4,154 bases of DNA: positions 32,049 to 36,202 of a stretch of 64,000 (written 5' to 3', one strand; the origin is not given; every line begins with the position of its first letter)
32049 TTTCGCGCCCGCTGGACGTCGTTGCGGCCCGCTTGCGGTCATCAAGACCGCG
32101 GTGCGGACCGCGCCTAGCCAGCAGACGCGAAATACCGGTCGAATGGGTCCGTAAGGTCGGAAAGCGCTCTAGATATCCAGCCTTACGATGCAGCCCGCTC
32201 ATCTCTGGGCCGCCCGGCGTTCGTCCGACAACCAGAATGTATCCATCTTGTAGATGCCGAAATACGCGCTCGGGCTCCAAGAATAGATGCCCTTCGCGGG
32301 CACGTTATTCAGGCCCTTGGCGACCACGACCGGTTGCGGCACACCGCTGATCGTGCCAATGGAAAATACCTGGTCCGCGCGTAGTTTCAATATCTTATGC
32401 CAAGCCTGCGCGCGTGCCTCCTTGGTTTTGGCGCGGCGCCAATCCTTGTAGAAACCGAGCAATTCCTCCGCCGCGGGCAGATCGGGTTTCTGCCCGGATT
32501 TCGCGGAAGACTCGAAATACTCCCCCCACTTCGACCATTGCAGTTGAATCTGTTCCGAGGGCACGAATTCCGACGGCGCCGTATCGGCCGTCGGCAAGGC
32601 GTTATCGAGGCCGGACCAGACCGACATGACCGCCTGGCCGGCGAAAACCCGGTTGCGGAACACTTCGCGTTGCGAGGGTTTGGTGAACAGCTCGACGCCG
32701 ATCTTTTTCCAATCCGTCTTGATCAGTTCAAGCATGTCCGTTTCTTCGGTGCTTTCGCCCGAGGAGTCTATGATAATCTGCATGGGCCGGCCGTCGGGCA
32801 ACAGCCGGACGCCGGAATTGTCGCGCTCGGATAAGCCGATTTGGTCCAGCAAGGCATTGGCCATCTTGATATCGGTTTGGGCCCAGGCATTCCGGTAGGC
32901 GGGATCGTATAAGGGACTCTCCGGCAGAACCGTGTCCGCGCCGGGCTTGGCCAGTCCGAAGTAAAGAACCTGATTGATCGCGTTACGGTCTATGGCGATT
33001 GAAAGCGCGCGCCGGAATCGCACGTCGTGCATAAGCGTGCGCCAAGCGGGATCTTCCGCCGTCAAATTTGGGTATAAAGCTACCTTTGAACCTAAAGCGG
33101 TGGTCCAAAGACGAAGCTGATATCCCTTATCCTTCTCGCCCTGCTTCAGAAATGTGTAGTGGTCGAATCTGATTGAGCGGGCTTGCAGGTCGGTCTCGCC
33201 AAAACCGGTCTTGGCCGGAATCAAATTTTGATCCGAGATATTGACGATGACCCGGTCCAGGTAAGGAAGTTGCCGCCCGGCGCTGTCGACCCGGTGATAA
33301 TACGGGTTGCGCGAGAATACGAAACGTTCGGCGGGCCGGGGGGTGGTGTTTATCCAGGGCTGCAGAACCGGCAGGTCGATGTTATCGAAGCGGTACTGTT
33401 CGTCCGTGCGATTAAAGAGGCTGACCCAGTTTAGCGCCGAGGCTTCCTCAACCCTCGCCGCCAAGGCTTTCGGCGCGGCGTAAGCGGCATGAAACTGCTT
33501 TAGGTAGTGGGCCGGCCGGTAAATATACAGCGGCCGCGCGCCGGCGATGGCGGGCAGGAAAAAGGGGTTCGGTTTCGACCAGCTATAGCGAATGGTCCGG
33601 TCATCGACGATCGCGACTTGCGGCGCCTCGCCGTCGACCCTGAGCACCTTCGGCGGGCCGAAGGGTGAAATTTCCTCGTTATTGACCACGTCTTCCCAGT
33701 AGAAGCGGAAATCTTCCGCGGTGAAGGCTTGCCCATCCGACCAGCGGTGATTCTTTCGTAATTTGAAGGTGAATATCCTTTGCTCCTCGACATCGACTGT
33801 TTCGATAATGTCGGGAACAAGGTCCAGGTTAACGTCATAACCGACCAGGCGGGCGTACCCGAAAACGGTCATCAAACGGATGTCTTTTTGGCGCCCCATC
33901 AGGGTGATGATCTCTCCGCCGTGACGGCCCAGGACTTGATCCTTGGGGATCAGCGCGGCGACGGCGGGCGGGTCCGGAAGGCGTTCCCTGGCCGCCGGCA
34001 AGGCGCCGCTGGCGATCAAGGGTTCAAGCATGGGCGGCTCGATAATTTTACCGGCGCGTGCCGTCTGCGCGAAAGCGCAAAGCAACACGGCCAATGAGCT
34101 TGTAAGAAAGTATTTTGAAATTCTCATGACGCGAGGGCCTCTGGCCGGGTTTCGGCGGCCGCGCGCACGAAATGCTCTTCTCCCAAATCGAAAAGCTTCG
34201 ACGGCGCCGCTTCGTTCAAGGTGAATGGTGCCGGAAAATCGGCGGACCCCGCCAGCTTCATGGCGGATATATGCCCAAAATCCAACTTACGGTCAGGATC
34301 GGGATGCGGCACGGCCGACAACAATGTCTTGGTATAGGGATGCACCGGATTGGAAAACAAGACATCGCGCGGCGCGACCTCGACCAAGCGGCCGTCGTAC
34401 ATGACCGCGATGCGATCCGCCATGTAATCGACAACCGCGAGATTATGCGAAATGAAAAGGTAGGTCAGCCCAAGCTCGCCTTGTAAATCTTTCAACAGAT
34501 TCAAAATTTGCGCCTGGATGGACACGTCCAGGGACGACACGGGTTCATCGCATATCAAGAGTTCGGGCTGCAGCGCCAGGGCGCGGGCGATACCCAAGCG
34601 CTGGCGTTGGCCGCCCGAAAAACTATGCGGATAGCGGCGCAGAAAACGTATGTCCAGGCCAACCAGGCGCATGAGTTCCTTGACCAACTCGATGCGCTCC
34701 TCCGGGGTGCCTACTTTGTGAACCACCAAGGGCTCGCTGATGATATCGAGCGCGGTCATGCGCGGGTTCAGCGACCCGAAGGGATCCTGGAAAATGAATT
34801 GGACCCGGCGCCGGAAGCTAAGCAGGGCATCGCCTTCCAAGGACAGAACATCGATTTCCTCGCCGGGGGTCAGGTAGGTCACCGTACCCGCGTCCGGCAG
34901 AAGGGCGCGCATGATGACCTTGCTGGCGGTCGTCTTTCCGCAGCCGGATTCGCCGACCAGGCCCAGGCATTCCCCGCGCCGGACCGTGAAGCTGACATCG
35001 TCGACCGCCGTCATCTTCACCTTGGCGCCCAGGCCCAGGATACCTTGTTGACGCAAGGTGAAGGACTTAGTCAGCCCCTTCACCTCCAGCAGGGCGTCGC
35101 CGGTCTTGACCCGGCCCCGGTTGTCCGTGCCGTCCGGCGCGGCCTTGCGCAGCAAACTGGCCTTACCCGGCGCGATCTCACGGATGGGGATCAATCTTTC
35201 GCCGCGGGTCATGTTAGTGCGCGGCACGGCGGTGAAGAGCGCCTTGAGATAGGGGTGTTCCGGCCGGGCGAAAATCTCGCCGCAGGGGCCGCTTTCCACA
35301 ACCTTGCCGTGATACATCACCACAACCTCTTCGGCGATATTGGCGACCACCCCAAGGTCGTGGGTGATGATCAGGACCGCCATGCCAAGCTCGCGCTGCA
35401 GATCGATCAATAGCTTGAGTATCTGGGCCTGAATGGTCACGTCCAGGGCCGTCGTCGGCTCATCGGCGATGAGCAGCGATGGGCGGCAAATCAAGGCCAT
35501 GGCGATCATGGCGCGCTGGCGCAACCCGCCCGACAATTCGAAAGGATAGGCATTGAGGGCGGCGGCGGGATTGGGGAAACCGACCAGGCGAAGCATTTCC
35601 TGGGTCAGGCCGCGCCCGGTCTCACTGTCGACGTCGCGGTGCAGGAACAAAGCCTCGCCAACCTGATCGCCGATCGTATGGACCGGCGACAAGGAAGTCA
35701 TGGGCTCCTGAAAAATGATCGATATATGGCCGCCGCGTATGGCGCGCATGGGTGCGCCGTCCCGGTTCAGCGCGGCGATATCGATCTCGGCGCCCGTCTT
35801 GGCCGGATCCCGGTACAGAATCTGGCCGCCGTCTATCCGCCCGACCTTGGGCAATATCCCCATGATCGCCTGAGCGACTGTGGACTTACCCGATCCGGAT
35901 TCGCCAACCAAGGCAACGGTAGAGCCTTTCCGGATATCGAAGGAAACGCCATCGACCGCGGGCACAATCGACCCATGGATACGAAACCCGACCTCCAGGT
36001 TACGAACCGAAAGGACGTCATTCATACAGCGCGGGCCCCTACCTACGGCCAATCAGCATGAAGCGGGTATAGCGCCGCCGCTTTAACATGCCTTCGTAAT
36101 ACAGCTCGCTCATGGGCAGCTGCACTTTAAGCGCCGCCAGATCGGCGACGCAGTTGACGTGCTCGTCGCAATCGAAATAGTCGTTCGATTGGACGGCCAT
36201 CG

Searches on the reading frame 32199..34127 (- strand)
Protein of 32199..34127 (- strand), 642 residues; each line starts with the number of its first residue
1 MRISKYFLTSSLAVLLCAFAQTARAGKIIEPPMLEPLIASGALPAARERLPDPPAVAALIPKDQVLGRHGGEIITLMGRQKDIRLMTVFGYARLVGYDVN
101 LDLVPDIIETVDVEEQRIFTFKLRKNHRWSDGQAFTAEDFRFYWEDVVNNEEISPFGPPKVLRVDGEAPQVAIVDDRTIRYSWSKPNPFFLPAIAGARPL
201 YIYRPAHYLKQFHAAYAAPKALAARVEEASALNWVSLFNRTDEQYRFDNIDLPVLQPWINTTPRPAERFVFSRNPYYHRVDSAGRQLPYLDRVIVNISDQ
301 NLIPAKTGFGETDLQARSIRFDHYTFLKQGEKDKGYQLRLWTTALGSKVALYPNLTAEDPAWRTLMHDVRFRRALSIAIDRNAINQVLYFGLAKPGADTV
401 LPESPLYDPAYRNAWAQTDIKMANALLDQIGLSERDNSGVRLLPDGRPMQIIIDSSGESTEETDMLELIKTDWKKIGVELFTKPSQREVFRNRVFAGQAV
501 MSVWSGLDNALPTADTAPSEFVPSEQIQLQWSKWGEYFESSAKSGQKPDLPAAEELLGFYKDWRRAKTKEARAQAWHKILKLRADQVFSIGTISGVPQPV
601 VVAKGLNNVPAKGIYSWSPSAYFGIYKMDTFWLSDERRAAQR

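Call 72: search_protein_families(library=pfam, proteins=[window:32199-34127:-], max_evalue=0.001)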
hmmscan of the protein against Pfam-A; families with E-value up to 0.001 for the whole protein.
window:32199-34127:- (642 aa): 1 family
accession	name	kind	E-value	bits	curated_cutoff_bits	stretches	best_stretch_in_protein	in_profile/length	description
PF00496.27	SBP_bac_5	-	9.5e-53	180.1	32.4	1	103-518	2-357/368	Bacterial extracellular solute-binding proteins, family 5 Middle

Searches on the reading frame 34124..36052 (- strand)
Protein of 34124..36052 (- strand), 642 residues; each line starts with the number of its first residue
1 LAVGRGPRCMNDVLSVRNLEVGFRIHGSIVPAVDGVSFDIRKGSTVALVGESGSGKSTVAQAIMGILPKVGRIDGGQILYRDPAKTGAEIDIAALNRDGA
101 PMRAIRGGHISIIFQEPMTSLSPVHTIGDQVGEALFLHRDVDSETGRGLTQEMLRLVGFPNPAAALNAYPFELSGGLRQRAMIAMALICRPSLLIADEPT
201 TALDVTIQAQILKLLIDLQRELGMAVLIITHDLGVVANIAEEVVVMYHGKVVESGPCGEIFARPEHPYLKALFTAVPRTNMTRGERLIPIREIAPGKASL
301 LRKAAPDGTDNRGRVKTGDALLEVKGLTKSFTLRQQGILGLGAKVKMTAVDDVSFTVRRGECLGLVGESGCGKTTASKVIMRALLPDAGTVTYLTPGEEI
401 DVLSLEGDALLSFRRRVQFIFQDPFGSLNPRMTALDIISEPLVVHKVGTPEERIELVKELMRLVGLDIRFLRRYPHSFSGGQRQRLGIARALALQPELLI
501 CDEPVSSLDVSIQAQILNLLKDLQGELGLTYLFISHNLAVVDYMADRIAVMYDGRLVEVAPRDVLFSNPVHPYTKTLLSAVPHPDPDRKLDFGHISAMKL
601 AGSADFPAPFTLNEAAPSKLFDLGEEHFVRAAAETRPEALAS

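Call 72: search_protein_families(library=pfam, proteins=[window:34124-36052:-], max_evalue=0.001)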
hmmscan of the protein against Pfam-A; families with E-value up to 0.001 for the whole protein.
window:34124-36052:- (642 aa): 22 families
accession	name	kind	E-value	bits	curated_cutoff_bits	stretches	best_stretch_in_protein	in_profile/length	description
PF00005.33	ABC_tran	-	4.9e-58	196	25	2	351-505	2-136/137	ABC transporter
PF08352.17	oligo_HPY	-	6.6e-17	62.1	27.1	2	557-589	1-33/65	Oligopeptide/dipeptide transporter, C-terminal region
PF13304.12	AAA_21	-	2.1e-14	54.8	27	2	474-542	234-304/304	AAA domain, putative AbiEii toxin, Type IV TA system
PF02463.25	SMC_N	-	8.9e-08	32.3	40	0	44-247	25-212/220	RecF/RecN/SMC N terminal domain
PF13555.12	AAA_29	-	2.5e-07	30.8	27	1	34-67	13-46/61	P-loop containing region of AAA domain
PF13401.12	AAA_22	-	3.1e-07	31.2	27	0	44-86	6-45/130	AAA domain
PF13191.12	AAA_16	-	1.5e-06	29.2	32.6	0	42-65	21-46/167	AAA ATPase domain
PF20720.3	nSTAND3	-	7e-06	26.3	27.2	0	350-401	7-58/155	Novel STAND NTPase 3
PF00910.28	RNA_helicase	-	5.3e-05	24.1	21.5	0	365-386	3-24/105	RNA helicase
PF05729.18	NACHT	-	6.8e-05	23.2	26.7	0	45-65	2-22/167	NACHT domain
PF13481.12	AAA_25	-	8.2e-05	22.7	27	0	40-61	30-51/195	AAA domain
PF00006.31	ATP-synt_ab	-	0.00013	22.1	29.5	0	352-384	6-38/213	ATP synthase alpha/beta family, nucleotide-binding domain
PF01078.27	Mg_chelatase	-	0.00016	21.6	20.3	0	46-70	25-49/207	Magnesium chelatase, subunit ChlI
PF00485.24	PRK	-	0.00024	21.4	22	0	46-69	2-25/196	Phosphoribulokinase / Uridine kinase family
PF00004.35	AAA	-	0.00028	21.8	21.2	0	365-406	3-35/131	ATPase family associated with various cellular activities (AAA)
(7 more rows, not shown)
